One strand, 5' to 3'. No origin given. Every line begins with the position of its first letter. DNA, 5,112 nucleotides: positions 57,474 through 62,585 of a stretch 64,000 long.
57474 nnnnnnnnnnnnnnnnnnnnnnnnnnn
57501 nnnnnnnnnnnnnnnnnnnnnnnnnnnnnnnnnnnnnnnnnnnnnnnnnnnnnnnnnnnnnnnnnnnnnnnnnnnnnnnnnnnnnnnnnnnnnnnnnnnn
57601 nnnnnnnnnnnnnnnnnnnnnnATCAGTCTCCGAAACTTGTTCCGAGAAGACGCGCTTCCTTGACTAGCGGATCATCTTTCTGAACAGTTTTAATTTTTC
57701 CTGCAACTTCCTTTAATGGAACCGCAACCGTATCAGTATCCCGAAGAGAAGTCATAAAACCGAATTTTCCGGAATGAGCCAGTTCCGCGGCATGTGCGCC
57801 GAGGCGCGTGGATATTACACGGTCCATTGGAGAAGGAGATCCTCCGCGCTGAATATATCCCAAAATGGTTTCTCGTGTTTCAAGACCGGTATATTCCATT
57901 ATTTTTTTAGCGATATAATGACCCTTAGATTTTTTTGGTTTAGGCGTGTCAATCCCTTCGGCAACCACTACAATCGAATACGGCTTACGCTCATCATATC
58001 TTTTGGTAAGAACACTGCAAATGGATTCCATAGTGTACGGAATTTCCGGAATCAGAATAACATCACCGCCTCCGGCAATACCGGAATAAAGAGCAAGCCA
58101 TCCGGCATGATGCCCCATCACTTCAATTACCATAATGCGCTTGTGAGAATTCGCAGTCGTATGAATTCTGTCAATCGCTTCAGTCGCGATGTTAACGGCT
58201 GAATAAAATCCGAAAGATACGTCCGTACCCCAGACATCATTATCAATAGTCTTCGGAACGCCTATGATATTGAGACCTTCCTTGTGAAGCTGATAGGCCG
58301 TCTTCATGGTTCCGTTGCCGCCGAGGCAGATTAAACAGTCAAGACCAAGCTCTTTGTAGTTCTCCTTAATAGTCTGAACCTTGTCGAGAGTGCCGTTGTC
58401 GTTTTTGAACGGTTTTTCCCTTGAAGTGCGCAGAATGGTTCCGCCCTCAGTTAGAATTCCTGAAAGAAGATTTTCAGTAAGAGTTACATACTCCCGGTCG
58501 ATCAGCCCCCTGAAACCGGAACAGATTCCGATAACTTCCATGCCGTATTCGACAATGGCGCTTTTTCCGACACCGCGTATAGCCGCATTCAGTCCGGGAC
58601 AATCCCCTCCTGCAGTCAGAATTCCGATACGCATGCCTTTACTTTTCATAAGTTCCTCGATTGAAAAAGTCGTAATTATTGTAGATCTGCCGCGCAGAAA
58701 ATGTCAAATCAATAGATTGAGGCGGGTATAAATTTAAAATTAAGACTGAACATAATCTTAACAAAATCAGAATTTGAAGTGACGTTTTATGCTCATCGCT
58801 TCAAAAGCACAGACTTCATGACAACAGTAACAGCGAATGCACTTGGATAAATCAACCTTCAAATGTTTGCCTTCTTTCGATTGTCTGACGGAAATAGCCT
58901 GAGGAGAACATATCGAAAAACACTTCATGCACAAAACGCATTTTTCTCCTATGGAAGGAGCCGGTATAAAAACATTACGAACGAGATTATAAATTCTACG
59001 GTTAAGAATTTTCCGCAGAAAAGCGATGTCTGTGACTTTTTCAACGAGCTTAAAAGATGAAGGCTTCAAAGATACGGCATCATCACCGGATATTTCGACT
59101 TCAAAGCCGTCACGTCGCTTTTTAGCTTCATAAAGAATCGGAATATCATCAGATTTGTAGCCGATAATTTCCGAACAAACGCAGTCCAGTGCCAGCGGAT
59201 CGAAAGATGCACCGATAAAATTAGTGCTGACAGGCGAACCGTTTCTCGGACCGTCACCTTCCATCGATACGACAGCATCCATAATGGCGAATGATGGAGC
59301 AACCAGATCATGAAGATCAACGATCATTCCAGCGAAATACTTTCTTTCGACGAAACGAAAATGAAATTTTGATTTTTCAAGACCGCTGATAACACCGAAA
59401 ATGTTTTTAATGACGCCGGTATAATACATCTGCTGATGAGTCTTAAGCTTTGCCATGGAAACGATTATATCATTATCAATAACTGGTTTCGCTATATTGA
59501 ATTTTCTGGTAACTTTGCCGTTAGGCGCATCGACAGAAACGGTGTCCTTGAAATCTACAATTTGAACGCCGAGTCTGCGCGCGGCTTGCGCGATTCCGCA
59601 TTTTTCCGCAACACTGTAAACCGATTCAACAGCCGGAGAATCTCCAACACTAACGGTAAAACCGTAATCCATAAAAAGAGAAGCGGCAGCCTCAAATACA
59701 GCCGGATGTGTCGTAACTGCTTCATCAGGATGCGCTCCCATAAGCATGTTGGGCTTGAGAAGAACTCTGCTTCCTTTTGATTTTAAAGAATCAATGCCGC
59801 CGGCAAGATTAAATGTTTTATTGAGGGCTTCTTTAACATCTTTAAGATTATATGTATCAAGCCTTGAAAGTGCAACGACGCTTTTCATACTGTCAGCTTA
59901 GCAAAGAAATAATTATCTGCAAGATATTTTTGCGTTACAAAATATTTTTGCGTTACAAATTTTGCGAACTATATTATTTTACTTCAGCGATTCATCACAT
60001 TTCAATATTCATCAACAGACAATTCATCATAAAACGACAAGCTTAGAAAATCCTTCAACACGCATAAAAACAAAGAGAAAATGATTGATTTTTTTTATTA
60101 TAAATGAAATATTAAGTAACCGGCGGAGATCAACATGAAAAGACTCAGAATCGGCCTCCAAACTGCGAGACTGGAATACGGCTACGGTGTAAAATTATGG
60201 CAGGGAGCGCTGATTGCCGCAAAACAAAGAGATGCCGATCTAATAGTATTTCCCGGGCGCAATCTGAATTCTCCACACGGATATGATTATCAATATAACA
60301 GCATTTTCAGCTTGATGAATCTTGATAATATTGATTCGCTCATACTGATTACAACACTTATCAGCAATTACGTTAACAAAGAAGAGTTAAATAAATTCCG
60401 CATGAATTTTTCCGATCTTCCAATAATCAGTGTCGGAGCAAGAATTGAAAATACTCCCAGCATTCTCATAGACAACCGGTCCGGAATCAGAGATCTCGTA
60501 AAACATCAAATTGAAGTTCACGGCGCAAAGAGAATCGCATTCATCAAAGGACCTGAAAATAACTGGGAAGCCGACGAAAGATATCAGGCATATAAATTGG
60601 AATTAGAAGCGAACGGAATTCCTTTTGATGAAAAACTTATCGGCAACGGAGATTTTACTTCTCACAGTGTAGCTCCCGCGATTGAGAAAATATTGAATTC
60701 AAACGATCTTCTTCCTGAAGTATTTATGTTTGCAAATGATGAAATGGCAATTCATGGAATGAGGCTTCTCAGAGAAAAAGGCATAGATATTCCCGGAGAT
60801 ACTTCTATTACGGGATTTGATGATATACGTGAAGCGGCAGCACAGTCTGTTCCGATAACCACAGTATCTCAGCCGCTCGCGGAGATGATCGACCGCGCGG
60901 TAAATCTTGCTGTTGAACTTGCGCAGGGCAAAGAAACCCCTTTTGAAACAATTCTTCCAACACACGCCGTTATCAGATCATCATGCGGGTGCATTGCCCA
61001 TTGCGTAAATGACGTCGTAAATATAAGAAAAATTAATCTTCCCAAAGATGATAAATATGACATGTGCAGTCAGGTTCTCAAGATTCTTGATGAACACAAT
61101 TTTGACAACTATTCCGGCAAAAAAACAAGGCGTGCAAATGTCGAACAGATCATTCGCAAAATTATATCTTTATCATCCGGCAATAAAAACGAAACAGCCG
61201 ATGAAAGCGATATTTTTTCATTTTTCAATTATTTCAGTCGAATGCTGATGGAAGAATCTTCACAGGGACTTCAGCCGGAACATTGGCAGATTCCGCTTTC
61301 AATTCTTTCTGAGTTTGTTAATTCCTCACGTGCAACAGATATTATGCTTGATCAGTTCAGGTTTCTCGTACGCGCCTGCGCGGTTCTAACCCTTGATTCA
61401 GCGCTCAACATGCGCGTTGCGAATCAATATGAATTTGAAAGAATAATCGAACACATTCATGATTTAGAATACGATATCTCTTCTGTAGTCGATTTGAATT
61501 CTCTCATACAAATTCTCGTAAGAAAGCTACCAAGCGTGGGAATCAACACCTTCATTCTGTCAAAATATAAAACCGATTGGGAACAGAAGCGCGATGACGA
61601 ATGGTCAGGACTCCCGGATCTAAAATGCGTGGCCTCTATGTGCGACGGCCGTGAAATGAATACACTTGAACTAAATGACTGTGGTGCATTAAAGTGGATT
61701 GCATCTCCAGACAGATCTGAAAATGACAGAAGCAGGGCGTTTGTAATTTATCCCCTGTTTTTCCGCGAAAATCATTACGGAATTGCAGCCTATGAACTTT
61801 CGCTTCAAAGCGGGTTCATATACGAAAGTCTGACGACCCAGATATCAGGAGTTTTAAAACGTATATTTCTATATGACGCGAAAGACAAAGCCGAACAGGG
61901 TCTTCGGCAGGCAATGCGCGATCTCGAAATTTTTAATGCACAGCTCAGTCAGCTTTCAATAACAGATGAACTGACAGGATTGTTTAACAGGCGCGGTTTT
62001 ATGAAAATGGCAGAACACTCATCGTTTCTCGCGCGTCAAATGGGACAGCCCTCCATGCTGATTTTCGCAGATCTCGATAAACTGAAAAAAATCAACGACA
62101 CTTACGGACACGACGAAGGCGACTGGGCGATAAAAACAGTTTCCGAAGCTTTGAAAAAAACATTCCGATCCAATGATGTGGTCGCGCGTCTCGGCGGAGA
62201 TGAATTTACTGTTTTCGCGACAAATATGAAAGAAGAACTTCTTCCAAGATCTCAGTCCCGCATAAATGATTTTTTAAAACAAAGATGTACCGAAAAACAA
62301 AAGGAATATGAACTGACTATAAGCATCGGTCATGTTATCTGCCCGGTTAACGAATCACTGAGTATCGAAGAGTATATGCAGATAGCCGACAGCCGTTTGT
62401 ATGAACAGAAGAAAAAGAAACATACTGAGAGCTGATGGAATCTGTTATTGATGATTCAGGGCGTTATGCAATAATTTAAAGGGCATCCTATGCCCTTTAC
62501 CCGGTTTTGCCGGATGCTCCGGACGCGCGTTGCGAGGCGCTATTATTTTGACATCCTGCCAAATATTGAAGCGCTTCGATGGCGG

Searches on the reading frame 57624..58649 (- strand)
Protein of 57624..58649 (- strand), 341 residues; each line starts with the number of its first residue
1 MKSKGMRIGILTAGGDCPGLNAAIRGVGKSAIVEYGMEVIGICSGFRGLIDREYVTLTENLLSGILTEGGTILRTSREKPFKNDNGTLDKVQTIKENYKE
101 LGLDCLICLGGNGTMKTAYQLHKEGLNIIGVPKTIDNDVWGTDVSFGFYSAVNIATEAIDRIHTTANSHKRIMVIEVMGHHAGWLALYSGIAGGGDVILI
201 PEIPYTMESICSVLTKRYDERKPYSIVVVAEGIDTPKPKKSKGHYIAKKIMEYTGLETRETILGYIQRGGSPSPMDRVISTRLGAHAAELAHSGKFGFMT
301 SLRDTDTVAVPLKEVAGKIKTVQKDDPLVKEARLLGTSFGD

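Call 39: list_cluster_members(proteins=[P0003, window:57624-58649:-, window:60135-62435:+, P0001])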
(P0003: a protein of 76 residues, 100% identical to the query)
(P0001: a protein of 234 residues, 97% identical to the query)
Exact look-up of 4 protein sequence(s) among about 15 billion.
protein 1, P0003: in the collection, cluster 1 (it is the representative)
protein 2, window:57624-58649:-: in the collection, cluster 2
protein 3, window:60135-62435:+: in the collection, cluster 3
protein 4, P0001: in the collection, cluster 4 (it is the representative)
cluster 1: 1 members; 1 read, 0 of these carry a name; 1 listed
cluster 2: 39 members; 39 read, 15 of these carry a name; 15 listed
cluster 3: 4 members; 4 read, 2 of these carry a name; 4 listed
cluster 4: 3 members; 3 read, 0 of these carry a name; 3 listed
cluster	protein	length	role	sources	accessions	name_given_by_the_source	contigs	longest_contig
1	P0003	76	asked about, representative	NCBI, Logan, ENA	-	-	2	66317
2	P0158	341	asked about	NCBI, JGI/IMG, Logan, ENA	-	-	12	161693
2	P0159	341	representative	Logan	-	-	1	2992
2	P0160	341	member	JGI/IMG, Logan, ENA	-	6-phosphofructokinase 1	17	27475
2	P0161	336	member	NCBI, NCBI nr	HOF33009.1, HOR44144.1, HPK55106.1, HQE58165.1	MAG TPA: ATP-dependent 6-phosphofructokinase [Spirochaetota bacterium] | ATP-dependent 6-phosphofructokinase [Spirochaetota bacterium]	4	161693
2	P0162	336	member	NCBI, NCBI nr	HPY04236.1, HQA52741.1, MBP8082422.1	MAG TPA: ATP-dependent 6-phosphofructokinase [Spirochaetota bacterium] | 6-phosphofructokinase [Spirochaetota bacterium]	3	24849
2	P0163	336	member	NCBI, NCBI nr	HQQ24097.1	MAG TPA: ATP-dependent 6-phosphofructokinase [Spirochaetota bacterium] | ATP-dependent 6-phosphofructokinase [Spirochaetota bacterium]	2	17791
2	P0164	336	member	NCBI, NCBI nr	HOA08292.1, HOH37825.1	MAG TPA: ATP-dependent 6-phosphofructokinase [Spirochaetota bacterium] | ATP-dependent 6-phosphofructokinase [Spirochaetota bacterium]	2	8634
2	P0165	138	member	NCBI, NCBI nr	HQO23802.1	MAG TPA: 6-phosphofructokinase, partial [Spirochaetota bacterium] | 6-phosphofructokinase [Spirochaetota bacterium]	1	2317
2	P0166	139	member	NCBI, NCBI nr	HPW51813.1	MAG TPA: 6-phosphofructokinase, partial [Spirochaetota bacterium] | 6-phosphofructokinase [Spirochaetota bacterium]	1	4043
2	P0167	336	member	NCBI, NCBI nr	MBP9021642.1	MAG: 6-phosphofructokinase [Spirochaetes bacterium] | 6-phosphofructokinase [Spirochaetota bacterium]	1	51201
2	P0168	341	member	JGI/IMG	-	6-phosphofructokinase 1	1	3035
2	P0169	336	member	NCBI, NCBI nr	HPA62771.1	MAG TPA: ATP-dependent 6-phosphofructokinase [Spirochaetota bacterium] | ATP-dependent 6-phosphofructokinase [Spirochaetota bacterium]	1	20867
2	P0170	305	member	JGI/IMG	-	6-phosphofructokinase 1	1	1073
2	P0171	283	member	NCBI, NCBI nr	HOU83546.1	MAG TPA: ATP-dependent 6-phosphofructokinase, partial [Spirochaetota bacterium] | ATP-dependent 6-phosphofructokinase [Spirochaetota bacterium]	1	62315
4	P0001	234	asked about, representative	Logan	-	-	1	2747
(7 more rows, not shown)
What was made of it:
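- Closest known: Orphan rhs-CT/immunity arrays of Rhs polymorphic toxin loci. Different: The host is an uncultured Spirochaetota MAG (call 39).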

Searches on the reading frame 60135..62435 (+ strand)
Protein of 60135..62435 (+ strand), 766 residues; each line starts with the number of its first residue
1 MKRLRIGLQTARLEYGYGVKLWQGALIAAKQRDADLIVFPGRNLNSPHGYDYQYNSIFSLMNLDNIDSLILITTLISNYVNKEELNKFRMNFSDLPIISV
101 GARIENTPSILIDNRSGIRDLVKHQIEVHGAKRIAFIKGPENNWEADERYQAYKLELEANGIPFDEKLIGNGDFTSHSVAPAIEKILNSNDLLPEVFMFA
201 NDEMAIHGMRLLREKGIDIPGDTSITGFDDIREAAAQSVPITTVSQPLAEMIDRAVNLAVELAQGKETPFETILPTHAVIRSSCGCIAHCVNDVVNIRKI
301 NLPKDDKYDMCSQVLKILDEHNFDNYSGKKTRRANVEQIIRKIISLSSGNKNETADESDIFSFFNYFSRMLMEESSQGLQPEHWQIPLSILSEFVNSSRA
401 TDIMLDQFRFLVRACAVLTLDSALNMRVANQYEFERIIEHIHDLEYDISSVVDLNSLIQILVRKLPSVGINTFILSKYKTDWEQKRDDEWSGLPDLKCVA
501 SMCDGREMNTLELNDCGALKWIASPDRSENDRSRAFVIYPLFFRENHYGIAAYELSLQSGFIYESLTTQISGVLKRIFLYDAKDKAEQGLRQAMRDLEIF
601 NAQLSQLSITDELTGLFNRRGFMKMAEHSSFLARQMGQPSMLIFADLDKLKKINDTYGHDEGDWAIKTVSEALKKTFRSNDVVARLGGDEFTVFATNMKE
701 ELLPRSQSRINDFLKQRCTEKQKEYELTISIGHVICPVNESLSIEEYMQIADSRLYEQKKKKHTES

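Call 7: search_protein_families(library=pfam, proteins=[window:60135-62435:+], max_evalue=1)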
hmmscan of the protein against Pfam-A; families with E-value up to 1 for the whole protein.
window:60135-62435:+ (766 aa): 5 families
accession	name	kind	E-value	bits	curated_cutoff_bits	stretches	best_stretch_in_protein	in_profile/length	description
PF00990.26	GGDEF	-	4.5e-37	127.7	23.8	1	609-763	2-159/161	Diguanylate cyclase, GGDEF domain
PF13377.12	Peripla_BP_3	-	1.6e-27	97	26.5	1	129-284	7-167/167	Periplasmic binding protein-like domain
PF00532.27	Peripla_BP_1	-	3.1e-09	37.2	22.2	1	13-239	11-234/281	Periplasmic binding proteins and sugar binding domain of LacI family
PF13407.12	Peripla_BP_4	-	0.0041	17.2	35.1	1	130-267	120-258/258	Periplasmic binding protein domain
PF22335.1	Cas10-Cmr2_palm2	-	0.012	16.1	27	1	644-763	6-127/133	Cas10/Cmr2, second palm domain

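Call 9: find_encoding_contigs(protein=window:60135-62435:+, flank=10000, max_places=6)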
Protein window:60135-62435:+ (766 aa): no gene with exactly this product is on record in the collection.
